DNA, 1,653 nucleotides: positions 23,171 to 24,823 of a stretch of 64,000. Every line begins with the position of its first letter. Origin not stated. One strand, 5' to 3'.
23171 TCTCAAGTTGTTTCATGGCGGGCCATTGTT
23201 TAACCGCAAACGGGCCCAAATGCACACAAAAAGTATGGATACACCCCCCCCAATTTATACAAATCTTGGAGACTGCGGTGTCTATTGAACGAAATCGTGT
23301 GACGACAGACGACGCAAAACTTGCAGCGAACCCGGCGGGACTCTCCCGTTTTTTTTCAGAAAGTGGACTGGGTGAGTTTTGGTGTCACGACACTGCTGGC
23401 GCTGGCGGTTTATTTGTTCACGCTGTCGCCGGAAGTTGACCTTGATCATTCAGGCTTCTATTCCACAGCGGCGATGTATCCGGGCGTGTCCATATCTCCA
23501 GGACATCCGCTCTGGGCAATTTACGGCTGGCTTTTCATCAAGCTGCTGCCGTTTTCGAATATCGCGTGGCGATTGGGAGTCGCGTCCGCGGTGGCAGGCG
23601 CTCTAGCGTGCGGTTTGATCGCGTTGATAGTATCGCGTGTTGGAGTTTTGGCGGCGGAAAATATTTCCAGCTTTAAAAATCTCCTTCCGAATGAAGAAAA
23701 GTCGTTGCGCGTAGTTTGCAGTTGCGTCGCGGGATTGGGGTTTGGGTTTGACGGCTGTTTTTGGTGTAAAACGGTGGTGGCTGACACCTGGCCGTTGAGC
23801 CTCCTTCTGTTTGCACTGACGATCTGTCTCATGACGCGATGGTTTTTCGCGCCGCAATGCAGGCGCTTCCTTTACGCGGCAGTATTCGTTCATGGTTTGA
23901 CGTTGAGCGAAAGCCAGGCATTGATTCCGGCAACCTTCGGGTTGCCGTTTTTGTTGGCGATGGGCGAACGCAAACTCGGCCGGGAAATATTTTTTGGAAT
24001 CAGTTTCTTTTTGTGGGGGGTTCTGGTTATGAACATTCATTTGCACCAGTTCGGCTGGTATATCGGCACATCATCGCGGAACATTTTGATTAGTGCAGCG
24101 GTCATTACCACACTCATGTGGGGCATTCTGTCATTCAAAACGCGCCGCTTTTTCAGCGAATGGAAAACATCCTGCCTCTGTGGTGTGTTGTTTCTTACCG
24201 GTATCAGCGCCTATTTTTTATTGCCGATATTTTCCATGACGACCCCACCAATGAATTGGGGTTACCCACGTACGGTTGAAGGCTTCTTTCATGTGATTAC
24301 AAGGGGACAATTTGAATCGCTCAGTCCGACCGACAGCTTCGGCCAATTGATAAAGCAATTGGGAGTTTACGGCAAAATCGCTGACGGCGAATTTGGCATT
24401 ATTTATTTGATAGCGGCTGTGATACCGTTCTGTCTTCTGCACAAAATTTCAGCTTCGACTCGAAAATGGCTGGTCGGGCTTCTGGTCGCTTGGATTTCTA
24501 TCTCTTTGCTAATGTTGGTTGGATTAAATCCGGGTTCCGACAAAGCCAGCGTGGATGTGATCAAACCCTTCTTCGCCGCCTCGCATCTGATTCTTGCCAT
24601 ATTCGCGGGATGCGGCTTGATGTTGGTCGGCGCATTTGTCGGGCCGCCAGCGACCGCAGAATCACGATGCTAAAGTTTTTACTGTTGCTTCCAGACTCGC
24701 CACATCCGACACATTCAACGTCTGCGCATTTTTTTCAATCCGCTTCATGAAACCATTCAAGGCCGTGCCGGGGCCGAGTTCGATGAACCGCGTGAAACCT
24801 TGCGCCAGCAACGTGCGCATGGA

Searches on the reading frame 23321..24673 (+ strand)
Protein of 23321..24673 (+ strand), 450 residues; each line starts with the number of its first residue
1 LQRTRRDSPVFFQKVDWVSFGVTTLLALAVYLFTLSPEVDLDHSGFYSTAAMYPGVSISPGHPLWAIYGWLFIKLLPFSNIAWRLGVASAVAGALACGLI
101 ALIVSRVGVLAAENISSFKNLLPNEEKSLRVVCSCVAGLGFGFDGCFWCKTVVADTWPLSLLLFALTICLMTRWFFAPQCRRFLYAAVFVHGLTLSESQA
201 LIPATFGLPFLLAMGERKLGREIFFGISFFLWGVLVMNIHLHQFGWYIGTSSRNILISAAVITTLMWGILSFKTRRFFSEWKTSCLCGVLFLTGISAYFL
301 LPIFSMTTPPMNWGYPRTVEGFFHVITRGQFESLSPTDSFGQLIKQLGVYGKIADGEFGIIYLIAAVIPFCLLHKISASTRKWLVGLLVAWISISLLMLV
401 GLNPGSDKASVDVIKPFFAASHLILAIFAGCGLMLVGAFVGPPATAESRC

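Call 75: search_protein_families(library=pfam, proteins=[window:23321-24673:+], max_evalue=0.001)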
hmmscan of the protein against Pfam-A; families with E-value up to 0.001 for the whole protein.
window:23321-24673:+ (450 aa): 1 family
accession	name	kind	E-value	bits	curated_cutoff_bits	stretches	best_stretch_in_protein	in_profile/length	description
PF11028.14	TMEM260-like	-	1.1e-17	64.8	24.2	1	46-206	4-164/179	Protein O-mannosyl-transferase TMEM260-like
